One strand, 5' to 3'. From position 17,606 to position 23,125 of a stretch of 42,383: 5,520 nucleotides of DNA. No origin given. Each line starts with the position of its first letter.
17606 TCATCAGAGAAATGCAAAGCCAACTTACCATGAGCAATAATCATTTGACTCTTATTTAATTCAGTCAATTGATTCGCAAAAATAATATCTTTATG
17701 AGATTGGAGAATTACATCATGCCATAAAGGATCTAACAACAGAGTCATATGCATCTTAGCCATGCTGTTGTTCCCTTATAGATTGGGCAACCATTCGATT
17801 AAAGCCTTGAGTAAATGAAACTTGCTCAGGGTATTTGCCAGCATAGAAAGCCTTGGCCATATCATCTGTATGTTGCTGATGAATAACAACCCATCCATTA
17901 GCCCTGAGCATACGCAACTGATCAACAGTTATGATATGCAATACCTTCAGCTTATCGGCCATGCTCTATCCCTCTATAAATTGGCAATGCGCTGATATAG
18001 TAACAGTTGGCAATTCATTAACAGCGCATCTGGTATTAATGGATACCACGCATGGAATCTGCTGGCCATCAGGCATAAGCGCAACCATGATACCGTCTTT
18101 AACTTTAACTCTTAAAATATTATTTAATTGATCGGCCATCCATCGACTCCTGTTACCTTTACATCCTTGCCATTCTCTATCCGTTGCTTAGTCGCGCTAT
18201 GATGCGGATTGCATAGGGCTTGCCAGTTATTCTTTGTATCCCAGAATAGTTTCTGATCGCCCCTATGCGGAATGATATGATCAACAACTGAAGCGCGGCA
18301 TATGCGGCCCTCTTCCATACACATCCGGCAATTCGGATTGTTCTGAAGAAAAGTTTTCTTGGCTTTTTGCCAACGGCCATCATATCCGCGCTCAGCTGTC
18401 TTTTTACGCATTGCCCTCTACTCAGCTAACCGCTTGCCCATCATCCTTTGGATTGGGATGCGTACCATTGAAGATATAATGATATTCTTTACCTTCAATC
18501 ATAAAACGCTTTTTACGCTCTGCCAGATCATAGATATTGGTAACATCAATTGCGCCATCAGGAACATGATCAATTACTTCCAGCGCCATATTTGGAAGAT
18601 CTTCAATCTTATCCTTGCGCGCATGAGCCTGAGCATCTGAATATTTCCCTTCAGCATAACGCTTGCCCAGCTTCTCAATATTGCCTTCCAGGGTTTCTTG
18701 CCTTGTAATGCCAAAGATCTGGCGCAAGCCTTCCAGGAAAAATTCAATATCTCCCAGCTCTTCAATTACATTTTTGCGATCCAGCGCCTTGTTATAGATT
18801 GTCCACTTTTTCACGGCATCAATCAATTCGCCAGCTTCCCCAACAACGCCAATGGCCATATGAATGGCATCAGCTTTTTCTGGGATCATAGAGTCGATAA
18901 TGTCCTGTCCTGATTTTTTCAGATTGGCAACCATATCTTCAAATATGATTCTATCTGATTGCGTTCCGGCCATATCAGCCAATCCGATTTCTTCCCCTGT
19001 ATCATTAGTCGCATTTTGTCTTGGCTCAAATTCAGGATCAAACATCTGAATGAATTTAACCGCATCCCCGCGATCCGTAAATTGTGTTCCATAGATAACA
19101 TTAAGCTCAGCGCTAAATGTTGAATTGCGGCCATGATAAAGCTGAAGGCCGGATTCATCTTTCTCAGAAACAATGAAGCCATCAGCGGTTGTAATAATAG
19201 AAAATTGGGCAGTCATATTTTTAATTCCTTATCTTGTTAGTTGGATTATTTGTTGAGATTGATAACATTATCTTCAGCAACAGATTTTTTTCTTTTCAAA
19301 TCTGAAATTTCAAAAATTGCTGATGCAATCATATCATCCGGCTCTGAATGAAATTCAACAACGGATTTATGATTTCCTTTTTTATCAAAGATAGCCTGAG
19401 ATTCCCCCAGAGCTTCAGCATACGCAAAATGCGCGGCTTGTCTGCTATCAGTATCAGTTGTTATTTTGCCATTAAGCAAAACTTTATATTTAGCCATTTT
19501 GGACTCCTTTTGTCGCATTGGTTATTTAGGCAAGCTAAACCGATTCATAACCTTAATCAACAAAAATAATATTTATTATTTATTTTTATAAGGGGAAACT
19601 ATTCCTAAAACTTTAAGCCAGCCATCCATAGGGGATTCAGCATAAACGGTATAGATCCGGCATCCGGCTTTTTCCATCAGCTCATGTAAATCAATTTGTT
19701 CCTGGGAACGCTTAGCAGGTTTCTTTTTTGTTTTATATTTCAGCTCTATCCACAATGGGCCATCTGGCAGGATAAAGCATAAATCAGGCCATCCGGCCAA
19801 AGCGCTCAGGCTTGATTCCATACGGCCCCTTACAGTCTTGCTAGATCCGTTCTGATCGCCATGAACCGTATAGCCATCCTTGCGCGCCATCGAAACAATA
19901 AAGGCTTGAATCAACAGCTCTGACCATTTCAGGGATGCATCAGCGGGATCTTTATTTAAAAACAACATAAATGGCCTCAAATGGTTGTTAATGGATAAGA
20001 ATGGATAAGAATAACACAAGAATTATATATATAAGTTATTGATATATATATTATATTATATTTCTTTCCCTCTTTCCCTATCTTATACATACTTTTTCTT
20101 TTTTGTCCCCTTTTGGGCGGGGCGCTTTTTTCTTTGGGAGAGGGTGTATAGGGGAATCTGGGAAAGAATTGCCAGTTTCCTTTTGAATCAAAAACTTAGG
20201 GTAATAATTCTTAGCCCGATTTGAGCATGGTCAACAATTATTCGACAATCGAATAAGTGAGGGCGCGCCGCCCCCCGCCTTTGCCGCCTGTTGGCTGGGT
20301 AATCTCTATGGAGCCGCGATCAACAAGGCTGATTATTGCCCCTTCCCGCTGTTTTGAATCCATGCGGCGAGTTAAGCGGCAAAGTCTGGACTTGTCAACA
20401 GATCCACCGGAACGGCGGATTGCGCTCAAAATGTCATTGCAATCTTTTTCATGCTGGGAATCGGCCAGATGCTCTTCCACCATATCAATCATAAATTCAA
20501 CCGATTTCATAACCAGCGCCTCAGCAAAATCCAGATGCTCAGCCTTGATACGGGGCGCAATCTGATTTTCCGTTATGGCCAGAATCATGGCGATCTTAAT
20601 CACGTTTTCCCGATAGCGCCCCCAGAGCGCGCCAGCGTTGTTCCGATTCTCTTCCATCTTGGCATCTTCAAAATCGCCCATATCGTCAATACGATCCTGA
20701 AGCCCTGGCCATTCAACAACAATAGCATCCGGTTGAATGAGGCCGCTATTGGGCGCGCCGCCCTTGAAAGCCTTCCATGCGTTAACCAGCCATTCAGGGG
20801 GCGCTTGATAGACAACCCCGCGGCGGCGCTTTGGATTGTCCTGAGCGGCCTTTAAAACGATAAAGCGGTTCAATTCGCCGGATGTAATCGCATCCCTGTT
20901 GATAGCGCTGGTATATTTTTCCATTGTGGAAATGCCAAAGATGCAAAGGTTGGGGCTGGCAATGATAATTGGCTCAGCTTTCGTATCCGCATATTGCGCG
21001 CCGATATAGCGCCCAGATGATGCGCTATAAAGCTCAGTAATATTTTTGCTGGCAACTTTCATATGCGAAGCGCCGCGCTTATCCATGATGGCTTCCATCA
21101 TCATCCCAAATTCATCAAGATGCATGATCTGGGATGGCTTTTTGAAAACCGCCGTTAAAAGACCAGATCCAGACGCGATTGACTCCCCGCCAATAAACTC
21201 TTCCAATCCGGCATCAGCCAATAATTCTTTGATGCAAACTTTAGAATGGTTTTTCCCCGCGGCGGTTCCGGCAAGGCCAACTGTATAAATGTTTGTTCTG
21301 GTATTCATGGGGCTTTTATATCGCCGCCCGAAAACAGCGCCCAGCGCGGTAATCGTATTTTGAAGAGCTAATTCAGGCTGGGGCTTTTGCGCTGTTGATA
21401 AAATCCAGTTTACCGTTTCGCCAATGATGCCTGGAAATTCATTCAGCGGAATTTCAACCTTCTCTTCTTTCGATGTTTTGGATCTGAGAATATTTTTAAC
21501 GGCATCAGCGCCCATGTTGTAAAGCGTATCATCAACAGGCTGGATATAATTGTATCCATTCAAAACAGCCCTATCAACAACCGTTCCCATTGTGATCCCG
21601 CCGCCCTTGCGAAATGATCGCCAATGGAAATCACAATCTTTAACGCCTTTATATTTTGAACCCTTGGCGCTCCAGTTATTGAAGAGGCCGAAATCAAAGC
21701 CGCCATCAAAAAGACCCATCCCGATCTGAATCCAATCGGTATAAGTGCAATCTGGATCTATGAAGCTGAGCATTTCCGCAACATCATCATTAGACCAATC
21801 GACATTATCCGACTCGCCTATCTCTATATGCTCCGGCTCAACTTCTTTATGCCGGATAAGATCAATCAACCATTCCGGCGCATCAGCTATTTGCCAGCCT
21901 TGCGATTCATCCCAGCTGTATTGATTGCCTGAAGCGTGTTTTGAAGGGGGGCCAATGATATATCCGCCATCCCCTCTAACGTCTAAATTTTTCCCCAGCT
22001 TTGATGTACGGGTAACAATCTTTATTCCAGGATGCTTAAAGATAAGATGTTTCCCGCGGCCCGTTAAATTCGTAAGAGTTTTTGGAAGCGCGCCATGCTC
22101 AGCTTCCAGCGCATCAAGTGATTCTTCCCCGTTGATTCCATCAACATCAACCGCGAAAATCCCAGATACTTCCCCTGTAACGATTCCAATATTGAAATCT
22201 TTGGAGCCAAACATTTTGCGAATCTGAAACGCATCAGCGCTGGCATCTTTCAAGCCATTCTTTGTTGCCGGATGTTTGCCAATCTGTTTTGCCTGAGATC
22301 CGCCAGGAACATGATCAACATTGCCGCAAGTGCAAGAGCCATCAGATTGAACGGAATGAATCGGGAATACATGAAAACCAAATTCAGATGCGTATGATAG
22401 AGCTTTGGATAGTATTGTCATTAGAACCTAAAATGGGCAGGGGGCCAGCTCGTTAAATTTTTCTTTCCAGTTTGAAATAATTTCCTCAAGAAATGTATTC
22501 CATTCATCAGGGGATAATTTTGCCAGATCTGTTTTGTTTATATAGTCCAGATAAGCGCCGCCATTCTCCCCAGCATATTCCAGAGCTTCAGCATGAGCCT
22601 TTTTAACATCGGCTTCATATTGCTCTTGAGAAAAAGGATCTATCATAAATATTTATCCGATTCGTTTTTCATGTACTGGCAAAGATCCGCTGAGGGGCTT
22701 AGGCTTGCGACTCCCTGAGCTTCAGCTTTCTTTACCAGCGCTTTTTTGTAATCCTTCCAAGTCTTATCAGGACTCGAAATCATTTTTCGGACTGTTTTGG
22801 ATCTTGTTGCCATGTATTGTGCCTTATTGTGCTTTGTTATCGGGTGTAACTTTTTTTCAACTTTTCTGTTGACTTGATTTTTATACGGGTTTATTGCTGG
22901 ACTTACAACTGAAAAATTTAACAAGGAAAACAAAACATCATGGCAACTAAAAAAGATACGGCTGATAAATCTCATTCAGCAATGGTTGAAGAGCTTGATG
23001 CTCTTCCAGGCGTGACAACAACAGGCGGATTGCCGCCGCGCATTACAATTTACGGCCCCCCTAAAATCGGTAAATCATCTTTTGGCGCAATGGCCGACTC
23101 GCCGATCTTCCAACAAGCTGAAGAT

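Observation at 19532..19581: Two gap-free copies of a 50-nt promoter-like module with a GANTC site in identical register, in a phage that encodes GcrA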

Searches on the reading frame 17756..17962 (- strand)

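Call 93: search_protein_families(library=pfam, proteins=[window:17756-17962:-], max_evalue=0.01)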
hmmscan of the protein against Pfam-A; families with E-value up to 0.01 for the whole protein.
window:17756-17962:- (68 aa): 1 family
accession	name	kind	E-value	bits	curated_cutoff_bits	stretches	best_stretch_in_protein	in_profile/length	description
PF25755.1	Phage_T3_1_05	-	0.00069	20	27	1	12-40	31-59/73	Enterobacteria phage T3 gene 1.05 protein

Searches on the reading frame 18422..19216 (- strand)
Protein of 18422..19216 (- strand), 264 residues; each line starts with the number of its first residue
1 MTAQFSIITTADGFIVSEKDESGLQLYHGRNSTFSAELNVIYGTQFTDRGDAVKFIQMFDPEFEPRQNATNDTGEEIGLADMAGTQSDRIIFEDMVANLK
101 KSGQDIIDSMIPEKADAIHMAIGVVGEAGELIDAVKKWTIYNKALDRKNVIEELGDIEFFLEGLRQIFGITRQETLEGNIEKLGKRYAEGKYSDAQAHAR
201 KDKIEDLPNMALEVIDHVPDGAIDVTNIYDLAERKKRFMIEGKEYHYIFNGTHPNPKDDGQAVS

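Call 11: search_protein_families(library=pfam, proteins=[window:18422-19216:-], max_evalue=0.01)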
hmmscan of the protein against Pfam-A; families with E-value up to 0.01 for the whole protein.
window:18422-19216:- (264 aa): 1 family
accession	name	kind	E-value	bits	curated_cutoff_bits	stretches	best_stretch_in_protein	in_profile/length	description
PF03819.22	MazG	-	1e-05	26.1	22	1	123-187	9-70/74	MazG nucleotide pyrophosphohydrolase domain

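Call 12: search_protein_families(library=phrogs, proteins=[window:18422-19216:-], max_evalue=0.001)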
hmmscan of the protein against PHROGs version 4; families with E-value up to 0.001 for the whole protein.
window:18422-19216:- (264 aa): 6 families
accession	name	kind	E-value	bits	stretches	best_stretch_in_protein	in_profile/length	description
phrog_229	-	other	1.7e-33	117.6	1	94-205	255-363/533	MazG-like pyrophosphatase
phrog_37613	-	other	1.6e-10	41.5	1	112-201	288-377/394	MazG-like pyrophosphatase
phrog_22758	-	other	9.8e-07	29.7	1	90-202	111-218/221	MazG-like pyrophosphatase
phrog_2245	-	other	4.7e-05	24.3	1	124-189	141-207/218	nucleoside triphosphate pyrophosphohydrolase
phrog_16522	-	other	0.00075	19.9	1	123-203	84-164/296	MazG-like pyrophosphatase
phrog_4856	-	other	0.0009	20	0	118-202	88-179/195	nucleoside triphosphate pyrophosphohydrolase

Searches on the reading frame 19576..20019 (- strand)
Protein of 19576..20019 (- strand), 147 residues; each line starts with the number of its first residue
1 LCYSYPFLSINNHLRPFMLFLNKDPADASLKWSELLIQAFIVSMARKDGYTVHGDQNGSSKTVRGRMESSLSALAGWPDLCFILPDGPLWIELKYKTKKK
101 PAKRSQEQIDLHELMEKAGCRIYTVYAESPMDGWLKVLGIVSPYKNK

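Call 11: search_protein_families(library=pfam, proteins=[window:19576-20019:-], max_evalue=0.01)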
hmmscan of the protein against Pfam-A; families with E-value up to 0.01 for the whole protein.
window:19576-20019:- (147 aa): 0 families

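Call 12: search_protein_families(library=phrogs, proteins=[window:19576-20019:-], max_evalue=0.001)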
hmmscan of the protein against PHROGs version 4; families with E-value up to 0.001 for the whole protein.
window:19576-20019:- (147 aa): 3 families
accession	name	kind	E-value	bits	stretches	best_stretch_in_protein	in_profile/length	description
phrog_824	-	unknown function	1e-11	46.3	1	27-126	59-162/265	-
phrog_93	-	DNA, RNA and nucleotide metabolism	1.9e-07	31.2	1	31-136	351-439/613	endonuclease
phrog_5702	-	DNA, RNA and nucleotide metabolism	2e-05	25.5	1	75-122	5-50/70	Holliday junction resolvase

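Call 82: search_protein_families(library=ncbifam, proteins=[window:19576-19968:-], max_evalue=0.01)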
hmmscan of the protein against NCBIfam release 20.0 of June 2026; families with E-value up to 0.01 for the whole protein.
window:19576-19968:- (130 aa): 0 families

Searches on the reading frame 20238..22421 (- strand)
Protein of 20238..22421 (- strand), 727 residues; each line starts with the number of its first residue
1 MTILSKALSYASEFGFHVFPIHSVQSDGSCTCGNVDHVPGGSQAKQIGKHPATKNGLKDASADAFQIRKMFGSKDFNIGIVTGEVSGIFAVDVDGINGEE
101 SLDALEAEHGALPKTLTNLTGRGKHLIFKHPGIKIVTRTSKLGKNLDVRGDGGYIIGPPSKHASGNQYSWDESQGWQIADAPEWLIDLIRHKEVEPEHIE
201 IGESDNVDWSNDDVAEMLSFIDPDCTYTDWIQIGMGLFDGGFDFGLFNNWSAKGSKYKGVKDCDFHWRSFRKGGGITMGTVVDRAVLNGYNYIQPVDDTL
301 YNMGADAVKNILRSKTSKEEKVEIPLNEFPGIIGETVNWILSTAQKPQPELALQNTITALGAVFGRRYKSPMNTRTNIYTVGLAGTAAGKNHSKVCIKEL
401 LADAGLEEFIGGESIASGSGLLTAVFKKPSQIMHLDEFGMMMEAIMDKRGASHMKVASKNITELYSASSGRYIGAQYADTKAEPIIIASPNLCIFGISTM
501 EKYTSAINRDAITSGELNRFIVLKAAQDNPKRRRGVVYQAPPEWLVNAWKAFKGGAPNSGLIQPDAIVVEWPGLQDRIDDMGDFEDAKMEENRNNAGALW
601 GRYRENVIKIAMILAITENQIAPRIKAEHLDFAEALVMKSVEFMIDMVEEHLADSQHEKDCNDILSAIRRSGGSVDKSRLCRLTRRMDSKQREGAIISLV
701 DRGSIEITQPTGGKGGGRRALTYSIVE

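Call 11: search_protein_families(library=pfam, proteins=[window:20238-22421:-], max_evalue=0.01)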
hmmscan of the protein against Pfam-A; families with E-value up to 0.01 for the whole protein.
window:20238-22421:- (727 aa): 3 families
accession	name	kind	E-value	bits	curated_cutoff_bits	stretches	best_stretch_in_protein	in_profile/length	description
PF09250.16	Prim-Pol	-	1.2e-38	133.5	22.8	1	7-184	1-158/158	Bifunctional DNA primase/polymerase, N-terminal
PF08707.16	PriCT_2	-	8.2e-17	61.8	22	1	215-283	2-75/77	Primase C terminal 2 (PriCT-2)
PF13148.11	DUF3987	-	0.0019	17.9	27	0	458-637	166-351/364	Protein of unknown function (DUF3987)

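Call 12: search_protein_families(library=phrogs, proteins=[window:20238-22421:-], max_evalue=0.001)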
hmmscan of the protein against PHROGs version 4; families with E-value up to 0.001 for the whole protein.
window:20238-22421:- (727 aa): 11 families
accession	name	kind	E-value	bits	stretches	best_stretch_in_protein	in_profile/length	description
phrog_3022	-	DNA, RNA and nucleotide metabolism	2.4e-98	331.5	1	15-709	12-771/788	DNA primase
phrog_10514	-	DNA, RNA and nucleotide metabolism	8.8e-30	104.6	1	316-718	329-743/750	DNA primase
phrog_1156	-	DNA, RNA and nucleotide metabolism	7.5e-27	95.2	1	4-277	13-301/855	DNA primase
phrog_5852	-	DNA, RNA and nucleotide metabolism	7.5e-26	91.9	1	7-171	70-228/242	DNA polymerase/primase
phrog_906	-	DNA, RNA and nucleotide metabolism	3.3e-15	56.9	1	11-198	31-252/872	DNA polymerase/primase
phrog_2597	-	DNA, RNA and nucleotide metabolism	6.9e-13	49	1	212-295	5-91/747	DNA primase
phrog_33132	-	DNA, RNA and nucleotide metabolism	4.1e-09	36.6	0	488-658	220-375/495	DNA primase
phrog_25777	-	DNA, RNA and nucleotide metabolism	2.1e-08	33.8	0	324-409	419-504/907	DNA primase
phrog_5311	-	DNA, RNA and nucleotide metabolism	7.2e-06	25.5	0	490-717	446-674/692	helicase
phrog_29234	-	unknown function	8.4e-06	25.1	1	211-291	240-322/887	-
phrog_10729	-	DNA, RNA and nucleotide metabolism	7.3e-05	22.2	1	48-173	35-163/722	DNA polymerase/primase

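Call 15: find_related_loci(query=window:20238-22421:-, collection=viral_contigs, flank=10000)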
Query window:20238-22421:- (727 aa) in viral_contigs; peptide patterns used: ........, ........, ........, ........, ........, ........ (x = any residue, [..] = any of these).
8 stretches matched a pattern; 2 encode a relative of the query (tblastn E <= 1e-3); 2 distinct loci.
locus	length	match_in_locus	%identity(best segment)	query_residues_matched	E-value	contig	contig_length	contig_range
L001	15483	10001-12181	86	1-727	0e+0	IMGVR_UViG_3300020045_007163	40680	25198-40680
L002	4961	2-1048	67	378-725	1e-159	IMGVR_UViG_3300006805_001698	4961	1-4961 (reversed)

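Call 39: find_related_loci(query=window:20238-22421:-, collection=metagenome_contigs, flank=10000)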
Query window:20238-22421:- (727 aa) in metagenome_contigs; peptide patterns used: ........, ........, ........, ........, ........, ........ (x = any residue, [..] = any of these).
31 stretches matched a pattern; 4 encode a relative of the query (tblastn E <= 1e-3); 4 distinct loci.
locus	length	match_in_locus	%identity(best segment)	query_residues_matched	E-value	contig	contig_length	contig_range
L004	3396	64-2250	59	1-726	0e+0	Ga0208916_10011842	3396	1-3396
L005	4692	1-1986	60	74-726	0e+0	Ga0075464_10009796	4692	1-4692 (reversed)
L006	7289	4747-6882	57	3-726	0e+0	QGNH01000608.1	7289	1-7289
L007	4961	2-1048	67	378-725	1e-159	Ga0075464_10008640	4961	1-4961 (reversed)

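Call 40: find_related_loci(query=window:20238-22421:-, collection=genome_contigs, flank=10000)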
Query window:20238-22421:- (727 aa) in genome_contigs; peptide patterns used: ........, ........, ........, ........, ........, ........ (x = any residue, [..] = any of these).
22 stretches matched a pattern, but none encodes a relative of the query by tblastn (E <= 1e-3).

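Call 46: find_homologous_proteins(query=window:20238-22421:-, max_evalue=1e-50)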
Query window:20238-22421:- (727 aa): 154 proteins with E <= 1e-50 among 8000 candidates; the best 120 are listed.
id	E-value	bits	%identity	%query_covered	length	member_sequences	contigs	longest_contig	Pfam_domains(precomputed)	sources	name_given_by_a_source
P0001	0.0e+0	1673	100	100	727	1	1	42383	PF08707.17,PF09250.17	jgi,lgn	jgi:hypothetical protein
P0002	0.0e+0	1464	86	100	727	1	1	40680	PF08707.17,PF09250.17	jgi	-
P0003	0.0e+0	1012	62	100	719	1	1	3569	PF08707.17,PF09250.17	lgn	-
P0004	1.7e-296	1004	61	100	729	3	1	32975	PF08707.17,PF09250.17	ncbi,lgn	-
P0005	9.4e-287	971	59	100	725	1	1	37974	PF08707.17,PF09250.17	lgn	-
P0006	3.6e-286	969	59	100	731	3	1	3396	PF08707.17,PF09250.17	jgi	-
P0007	2.8e-283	960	58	100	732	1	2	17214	PF08707.17,PF09250.17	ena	-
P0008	5.9e-270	916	58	100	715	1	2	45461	PF13148.12,PF08707.17,PF09250.17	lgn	-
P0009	4.4e-265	900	57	100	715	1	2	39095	PF08707.17,PF09250.17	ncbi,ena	-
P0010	1.9e-260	884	54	100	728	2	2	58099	PF08707.17,PF09250.17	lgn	-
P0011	8.0e-225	767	49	100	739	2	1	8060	PF08707.17,PF09250.17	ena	-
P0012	1.6e-223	762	49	100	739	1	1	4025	PF08707.17,PF09250.17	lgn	-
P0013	4.9e-222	757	49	99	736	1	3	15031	PF08707.17,PF09250.17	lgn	-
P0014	2.0e-215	735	47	99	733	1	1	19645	PF08707.17,PF09250.17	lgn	-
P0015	3.4e-212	725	48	97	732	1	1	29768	PF08707.17,PF09250.17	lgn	-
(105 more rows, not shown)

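Call 47: find_encoding_contigs(protein=P0004, flank=10000, max_places=1)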
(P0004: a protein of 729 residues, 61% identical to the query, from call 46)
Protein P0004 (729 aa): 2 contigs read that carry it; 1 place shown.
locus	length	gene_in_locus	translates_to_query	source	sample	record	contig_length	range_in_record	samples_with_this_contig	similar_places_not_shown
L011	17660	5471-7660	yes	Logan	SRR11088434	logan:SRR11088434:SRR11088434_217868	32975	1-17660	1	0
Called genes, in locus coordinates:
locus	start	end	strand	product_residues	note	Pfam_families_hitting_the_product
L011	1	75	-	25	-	?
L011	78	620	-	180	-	PF18757:Nmad5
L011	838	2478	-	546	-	PF00270:DEAD, PF04851:ResIII, PF00271:Helicase_C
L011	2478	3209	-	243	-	-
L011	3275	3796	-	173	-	PF05037:DUF669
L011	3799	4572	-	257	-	PF13479:AAA_24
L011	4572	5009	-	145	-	-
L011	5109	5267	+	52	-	PF01402:RHH_1 (faint)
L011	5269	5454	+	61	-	PF20121:DUF6511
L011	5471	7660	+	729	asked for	PF09250:Prim-Pol, PF08707:PriCT_2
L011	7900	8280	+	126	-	PF08774:VRR_NUC (weak)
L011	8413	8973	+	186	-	PF13392:HNH_3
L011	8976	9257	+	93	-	-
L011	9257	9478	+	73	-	-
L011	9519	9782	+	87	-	-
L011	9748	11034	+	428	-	PF04466:Terminase_3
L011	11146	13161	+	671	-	PF16510:P22_portal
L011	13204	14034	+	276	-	-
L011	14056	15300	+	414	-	PF11651:P22_CoatProtein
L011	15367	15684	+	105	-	-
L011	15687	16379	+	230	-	PF24175:SU10_adaptor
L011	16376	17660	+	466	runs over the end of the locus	PF11134:Phage_stabilise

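Call 48: find_encoding_contigs(protein=P0005, flank=10000, max_places=1)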
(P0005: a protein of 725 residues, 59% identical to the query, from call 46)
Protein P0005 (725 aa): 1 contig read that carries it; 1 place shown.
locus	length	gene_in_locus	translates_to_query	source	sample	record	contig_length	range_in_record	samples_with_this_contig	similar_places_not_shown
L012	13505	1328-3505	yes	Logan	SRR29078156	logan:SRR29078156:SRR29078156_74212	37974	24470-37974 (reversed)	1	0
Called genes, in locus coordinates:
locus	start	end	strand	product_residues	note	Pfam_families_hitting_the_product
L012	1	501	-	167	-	?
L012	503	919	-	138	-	-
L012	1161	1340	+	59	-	-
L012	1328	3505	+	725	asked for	PF09250:Prim-Pol, PF08707:PriCT_2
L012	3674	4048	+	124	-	-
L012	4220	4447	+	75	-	-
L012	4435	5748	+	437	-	-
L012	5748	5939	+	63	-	-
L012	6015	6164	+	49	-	-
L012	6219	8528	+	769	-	-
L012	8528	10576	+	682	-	-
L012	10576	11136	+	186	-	-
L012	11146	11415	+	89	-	-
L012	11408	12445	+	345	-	-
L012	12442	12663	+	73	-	-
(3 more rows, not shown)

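Call 49: find_encoding_contigs(protein=P0009, flank=10000, max_places=1)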
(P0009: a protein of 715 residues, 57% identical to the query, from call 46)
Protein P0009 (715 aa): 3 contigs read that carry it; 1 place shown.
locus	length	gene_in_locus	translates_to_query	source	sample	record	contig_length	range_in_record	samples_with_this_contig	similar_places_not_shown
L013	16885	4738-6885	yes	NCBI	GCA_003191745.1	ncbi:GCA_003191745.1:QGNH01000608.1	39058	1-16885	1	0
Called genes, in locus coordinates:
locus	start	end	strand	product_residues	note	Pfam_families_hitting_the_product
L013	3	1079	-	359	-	?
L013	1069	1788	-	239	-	-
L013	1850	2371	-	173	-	PF05037:DUF669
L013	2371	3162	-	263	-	PF13479:AAA_24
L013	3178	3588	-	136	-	-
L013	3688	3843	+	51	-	-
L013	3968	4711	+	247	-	PF01170:UPF0020 (faint), PF01555:N6_N4_Mtase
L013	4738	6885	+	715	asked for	PF09250:Prim-Pol, PF08707:PriCT_2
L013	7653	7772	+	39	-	-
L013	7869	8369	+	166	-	-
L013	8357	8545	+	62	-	PF13560:HTH_31, PF01381:HTH_3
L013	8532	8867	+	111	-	-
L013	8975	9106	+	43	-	-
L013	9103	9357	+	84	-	-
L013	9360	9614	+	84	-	-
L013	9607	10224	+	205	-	PF13489:Methyltransf_23 (weak), PF01209:Ubie_methyltran (weak), PF13847:Methyltransf_31, PF08241:Methyltransf_11, PF08242:Methyltransf_12 (weak), PF13649:Methyltransf_25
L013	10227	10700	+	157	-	-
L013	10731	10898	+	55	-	-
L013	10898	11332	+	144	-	-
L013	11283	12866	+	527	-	-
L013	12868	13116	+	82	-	-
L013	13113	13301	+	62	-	-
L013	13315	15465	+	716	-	PF16510:P22_portal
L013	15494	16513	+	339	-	-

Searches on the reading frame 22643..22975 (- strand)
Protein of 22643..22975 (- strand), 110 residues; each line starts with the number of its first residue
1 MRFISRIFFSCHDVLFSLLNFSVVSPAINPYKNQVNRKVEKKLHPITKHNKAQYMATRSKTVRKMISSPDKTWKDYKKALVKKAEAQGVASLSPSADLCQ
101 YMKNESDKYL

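Call 14: search_protein_families(library=pfam, proteins=[window:22643-22975:-], max_evalue=1)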
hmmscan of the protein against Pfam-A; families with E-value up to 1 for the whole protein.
window:22643-22975:- (110 aa): 2 families
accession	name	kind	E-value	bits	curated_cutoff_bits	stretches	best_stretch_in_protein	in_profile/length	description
PF20671.3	COG3_C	-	0.044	13.5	26.8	1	20-82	7-73/303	Conserved oligomeric Golgi complex subunit 3, C-terminal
PF12137.13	RapA_C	-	0.045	13.2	26.8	1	37-92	254-309/360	RNA polymerase recycling family C-terminal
